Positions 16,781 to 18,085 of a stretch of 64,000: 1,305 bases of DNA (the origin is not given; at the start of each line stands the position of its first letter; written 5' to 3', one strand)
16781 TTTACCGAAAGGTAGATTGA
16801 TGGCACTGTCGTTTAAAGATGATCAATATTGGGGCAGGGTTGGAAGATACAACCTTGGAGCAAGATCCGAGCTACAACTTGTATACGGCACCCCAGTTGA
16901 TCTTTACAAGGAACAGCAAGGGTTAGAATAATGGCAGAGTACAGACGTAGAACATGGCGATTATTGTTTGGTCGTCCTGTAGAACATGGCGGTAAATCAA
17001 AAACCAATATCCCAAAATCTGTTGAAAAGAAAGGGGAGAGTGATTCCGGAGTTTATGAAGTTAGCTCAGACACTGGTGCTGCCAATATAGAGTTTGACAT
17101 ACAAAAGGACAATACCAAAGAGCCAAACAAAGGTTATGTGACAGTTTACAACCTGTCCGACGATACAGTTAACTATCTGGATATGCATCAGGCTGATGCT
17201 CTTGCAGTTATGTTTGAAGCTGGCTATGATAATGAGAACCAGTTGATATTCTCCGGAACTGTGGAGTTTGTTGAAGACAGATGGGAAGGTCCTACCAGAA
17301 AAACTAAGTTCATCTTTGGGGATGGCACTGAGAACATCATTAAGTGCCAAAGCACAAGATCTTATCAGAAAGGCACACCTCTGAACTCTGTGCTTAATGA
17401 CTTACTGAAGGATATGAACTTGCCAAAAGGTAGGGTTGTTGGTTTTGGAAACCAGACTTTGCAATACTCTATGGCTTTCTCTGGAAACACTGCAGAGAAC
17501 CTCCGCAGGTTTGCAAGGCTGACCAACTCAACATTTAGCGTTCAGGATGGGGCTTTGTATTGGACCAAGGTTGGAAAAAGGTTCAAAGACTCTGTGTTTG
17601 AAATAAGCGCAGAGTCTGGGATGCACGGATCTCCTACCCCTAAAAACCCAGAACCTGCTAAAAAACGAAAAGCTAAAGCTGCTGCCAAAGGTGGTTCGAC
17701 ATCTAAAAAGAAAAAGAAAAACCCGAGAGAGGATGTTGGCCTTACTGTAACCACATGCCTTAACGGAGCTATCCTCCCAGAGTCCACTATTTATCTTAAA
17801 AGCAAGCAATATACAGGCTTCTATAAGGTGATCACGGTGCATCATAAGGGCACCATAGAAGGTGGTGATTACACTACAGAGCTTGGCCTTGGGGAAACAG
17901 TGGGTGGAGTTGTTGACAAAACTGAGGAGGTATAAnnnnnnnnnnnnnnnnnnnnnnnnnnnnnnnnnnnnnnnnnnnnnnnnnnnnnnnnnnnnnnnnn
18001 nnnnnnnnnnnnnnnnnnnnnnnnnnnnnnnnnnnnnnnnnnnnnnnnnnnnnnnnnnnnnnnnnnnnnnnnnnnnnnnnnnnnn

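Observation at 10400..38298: Chimeric tail: Mu/P2-ordered contractile-tail baseplate genes interrupted by a ~13 kb block carrying a lambda-type M-L-K-J tip module and extra fibres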

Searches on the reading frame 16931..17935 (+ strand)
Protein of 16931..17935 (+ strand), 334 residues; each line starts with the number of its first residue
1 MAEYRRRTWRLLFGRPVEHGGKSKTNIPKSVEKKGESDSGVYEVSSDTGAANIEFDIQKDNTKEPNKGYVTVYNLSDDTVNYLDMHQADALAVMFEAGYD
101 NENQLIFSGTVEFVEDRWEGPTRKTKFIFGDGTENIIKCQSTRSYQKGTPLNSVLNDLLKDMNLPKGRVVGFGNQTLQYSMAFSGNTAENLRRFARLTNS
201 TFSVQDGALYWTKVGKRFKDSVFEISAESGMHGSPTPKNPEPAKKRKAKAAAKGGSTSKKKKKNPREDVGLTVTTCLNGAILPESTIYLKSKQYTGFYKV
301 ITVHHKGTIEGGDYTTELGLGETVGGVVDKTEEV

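Call 4: search_protein_families(library=pfam, proteins=[window:16931-17935:+], max_evalue=0.01)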
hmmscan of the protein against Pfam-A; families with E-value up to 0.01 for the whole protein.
window:16931-17935:+ (334 aa): 0 families

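Call 7: search_protein_families(library=phrogs, proteins=[window:16931-17935:+], max_evalue=0.001)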
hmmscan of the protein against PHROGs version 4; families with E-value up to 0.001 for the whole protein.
window:16931-17935:+ (334 aa): 4 families
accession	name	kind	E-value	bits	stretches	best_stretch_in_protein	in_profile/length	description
phrog_196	-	tail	2.3e-83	281.6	1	1-332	81-370/536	baseplate hub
phrog_20677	-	unknown function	7.9e-11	42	1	51-236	183-370/631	-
phrog_38154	-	unknown function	3.5e-07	30.9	1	50-165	27-140/159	-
phrog_23564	-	unknown function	0.00055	20.8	0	180-320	9-126/155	-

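Call 18: search_protein_families(library=pfam, proteins=[window:16931-17935:+], max_evalue=10)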
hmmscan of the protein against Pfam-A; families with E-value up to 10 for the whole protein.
window:16931-17935:+ (334 aa): 1 family
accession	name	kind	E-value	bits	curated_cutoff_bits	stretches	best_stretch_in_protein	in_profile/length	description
PF07922.17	Glyco_transf_52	-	0.075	12.7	26.1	1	25-141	18-132/272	Glycosyltransferase family 52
